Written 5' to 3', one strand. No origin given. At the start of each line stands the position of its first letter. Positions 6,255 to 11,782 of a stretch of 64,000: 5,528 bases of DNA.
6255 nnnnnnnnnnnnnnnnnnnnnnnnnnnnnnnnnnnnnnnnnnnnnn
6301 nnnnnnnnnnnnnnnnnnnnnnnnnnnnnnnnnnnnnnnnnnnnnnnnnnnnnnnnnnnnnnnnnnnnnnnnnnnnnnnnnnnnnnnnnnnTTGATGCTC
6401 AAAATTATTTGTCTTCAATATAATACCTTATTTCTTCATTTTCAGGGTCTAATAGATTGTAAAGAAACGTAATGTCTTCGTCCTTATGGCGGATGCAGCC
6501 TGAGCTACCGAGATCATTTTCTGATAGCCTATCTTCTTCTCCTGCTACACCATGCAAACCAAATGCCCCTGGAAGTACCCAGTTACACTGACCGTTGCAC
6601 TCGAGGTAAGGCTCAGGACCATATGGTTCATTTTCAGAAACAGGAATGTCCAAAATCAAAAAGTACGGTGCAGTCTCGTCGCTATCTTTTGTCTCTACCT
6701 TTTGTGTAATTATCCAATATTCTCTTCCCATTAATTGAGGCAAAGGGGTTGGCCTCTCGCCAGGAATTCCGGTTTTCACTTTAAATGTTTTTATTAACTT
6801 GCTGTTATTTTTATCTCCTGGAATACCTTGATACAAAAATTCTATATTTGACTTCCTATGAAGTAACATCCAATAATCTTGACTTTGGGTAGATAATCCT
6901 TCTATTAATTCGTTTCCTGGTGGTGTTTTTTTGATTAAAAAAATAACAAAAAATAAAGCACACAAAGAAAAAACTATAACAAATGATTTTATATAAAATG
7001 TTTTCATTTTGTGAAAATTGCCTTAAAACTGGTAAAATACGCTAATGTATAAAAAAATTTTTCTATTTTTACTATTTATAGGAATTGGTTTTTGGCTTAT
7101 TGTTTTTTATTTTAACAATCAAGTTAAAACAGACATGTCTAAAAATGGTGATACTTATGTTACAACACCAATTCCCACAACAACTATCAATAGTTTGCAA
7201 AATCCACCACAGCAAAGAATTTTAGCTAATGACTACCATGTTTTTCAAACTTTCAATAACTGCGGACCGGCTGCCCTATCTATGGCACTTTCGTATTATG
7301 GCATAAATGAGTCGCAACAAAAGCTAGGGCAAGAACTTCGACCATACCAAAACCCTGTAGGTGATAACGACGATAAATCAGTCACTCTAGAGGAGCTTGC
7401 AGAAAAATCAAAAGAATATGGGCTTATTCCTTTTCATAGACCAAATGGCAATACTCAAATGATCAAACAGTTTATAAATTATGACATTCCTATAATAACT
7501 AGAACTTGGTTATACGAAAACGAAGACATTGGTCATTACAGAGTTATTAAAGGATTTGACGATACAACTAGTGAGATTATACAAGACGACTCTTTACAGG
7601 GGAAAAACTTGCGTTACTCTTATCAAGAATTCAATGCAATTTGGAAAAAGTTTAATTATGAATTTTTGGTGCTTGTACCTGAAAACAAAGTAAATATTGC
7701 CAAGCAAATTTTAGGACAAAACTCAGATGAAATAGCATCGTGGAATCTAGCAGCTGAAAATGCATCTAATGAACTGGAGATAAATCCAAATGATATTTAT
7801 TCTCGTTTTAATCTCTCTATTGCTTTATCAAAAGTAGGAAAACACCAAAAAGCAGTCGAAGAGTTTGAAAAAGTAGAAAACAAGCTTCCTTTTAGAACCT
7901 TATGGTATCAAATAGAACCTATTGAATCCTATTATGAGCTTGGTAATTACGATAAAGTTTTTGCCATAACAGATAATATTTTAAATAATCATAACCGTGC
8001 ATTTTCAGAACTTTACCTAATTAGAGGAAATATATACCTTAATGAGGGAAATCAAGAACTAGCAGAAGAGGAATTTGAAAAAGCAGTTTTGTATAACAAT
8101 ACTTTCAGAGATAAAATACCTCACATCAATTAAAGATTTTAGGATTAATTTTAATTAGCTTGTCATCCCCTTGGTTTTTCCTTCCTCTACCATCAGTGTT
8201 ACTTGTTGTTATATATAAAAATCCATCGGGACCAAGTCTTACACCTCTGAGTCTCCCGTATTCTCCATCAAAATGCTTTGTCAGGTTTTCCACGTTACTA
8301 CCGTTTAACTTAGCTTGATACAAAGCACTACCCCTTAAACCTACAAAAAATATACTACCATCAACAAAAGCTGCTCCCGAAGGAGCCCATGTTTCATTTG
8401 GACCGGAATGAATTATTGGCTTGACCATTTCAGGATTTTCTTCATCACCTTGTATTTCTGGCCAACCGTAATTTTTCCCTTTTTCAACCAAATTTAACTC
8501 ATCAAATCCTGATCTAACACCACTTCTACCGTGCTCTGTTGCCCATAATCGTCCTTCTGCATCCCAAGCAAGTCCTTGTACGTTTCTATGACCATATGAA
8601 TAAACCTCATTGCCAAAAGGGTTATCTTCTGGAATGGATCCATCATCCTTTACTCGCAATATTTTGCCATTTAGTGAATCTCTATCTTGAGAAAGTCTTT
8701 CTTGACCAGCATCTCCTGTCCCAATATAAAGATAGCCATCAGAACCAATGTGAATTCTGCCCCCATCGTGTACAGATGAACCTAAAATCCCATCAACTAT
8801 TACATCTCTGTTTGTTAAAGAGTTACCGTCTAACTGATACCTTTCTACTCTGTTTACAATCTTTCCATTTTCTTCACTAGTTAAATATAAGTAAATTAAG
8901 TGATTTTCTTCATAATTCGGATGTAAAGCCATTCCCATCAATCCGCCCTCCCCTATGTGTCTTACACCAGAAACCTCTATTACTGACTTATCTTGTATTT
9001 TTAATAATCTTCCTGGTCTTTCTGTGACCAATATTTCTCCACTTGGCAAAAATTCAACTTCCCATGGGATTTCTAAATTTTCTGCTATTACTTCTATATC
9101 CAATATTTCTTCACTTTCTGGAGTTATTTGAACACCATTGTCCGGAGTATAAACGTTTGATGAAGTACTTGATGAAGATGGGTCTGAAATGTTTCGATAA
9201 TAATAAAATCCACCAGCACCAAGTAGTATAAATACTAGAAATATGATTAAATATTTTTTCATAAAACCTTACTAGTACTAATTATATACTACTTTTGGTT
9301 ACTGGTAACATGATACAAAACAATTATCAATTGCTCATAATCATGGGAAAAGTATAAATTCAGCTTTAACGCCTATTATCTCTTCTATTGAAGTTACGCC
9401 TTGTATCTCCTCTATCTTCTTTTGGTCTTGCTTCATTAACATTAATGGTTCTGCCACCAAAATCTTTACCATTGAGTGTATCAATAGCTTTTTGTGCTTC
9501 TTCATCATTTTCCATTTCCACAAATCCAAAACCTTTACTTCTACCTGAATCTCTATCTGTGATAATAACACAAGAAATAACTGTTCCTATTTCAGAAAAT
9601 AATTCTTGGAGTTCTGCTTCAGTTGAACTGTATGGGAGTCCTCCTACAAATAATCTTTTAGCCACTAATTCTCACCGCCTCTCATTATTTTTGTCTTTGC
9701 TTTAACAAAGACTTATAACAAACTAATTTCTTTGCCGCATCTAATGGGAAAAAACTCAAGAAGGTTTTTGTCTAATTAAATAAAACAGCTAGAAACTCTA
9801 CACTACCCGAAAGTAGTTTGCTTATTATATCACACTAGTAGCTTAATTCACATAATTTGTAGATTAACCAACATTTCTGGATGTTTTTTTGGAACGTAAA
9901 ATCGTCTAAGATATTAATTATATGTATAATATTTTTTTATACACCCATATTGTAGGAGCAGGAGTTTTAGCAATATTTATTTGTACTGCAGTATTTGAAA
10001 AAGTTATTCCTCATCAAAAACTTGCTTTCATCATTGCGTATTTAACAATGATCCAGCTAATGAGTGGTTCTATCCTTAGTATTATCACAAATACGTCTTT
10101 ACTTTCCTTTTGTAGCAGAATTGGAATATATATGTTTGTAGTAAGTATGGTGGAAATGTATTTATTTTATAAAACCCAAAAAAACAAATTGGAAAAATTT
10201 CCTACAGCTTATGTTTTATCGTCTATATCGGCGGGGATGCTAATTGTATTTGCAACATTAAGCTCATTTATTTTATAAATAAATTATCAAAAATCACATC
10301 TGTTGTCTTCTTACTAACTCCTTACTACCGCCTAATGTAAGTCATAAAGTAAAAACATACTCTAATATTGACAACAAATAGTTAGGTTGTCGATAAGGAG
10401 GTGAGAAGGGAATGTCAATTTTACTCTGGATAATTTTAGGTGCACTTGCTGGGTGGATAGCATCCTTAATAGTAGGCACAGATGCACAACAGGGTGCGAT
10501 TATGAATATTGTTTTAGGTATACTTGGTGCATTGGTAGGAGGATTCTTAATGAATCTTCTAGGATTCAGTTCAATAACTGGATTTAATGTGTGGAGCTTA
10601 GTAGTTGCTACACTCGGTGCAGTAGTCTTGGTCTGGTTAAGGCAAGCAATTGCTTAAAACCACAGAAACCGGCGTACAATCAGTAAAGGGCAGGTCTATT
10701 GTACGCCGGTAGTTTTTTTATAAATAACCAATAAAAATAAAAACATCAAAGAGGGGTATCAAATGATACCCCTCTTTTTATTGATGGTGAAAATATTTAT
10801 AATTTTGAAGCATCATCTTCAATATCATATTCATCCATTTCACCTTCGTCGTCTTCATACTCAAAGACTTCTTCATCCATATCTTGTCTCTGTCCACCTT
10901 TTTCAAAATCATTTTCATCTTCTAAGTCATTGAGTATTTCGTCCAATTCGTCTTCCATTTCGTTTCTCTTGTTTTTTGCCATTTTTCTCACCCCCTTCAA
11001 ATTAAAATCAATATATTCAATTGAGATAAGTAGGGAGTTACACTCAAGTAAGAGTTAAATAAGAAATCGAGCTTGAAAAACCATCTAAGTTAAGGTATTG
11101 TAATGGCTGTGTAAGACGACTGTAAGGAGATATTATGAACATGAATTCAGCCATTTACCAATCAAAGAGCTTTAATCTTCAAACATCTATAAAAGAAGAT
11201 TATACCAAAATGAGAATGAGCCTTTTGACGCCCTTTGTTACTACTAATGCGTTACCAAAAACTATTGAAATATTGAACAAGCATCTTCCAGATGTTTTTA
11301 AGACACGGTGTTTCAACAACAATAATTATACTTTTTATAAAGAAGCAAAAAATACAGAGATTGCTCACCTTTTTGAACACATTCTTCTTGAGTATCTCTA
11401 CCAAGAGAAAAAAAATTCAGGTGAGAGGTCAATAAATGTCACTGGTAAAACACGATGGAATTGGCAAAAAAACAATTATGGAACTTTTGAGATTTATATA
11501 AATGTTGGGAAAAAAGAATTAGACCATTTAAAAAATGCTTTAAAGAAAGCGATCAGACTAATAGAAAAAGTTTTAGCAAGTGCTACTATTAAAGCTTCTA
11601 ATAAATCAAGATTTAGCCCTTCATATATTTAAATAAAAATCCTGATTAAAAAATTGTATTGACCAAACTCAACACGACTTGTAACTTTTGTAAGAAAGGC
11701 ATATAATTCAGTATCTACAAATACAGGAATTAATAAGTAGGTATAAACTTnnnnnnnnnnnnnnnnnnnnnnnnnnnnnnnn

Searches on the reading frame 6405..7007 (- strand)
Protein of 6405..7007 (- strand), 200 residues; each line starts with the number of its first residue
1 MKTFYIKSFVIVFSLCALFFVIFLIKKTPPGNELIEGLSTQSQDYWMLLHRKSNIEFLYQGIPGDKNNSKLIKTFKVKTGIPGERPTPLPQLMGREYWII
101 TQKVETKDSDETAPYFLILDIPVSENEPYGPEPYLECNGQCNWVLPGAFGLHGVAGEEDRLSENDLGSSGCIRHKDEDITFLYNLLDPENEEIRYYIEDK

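Call 41: search_protein_families(library=pfam, proteins=[window:6405-7007:-], max_evalue=0.0001)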
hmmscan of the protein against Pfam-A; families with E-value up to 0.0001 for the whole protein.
window:6405-7007:- (200 aa): 1 family
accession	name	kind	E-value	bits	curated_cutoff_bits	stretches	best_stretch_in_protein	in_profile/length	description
PF03734.19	YkuD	-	8.4e-06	26.9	23.4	1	68-188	19-140/146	L,D-transpeptidase catalytic domain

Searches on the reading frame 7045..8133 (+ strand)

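Call 41: search_protein_families(library=pfam, proteins=[window:7045-8133:+], max_evalue=0.0001)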
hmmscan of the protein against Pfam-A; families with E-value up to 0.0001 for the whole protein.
window:7045-8133:+ (362 aa): 5 families
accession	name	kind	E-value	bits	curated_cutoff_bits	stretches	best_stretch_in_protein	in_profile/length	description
PF13529.12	Peptidase_C39_2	-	2.9e-13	51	24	1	68-183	8-142/143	Peptidase_C39 like family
PF03412.21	Peptidase_C39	-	1.6e-08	34.9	22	1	71-202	11-123/133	Peptidase C39 family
PF07719.23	TPR_2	-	9.4e-08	32.1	27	0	322-352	2-32/34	Tetratricopeptide repeat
PF13181.12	TPR_8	-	2e-07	31.1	25.7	0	322-352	2-32/34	Tetratricopeptide repeat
PF13431.12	TPR_17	-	1.1e-06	28.8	24.4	0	244-271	6-33/34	Tetratricopeptide repeat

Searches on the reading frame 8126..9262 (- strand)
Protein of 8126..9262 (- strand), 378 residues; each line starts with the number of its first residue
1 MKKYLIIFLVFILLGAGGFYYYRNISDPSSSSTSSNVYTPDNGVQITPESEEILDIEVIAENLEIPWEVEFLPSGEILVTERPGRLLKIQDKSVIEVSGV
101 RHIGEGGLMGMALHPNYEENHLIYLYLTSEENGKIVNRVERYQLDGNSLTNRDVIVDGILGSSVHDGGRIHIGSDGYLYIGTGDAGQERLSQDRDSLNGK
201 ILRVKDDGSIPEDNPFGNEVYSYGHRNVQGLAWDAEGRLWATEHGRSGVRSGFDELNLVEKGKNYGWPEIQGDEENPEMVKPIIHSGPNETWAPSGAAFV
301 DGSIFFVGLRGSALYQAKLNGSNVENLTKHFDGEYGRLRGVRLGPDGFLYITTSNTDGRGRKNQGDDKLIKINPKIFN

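Call 41: search_protein_families(library=pfam, proteins=[window:8126-9262:-], max_evalue=0.0001)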
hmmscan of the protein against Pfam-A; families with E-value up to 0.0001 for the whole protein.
window:8126-9262:- (378 aa): 1 family
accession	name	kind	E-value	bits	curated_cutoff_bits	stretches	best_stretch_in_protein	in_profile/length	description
PF07995.17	GSDH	-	4.4e-81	273.2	25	1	63-359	1-329/332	Glucose / Sorbosone dehydrogenase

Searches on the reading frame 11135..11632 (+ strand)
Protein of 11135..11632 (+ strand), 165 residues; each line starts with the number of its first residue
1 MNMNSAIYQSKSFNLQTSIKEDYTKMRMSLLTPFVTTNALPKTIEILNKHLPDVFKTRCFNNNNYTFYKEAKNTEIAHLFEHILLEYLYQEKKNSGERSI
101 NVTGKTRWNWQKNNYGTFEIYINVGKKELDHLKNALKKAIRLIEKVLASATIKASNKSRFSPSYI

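Call 41: search_protein_families(library=pfam, proteins=[window:11135-11632:+], max_evalue=0.0001)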
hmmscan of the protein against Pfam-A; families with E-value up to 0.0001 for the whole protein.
window:11135-11632:+ (165 aa): 1 family
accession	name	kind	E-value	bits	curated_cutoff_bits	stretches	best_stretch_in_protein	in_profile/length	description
PF18921.5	Cyanophycin_syn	-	6.7e-06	26.5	27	1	33-146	10-113/115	Cyanophycin synthase-like N-terminal domain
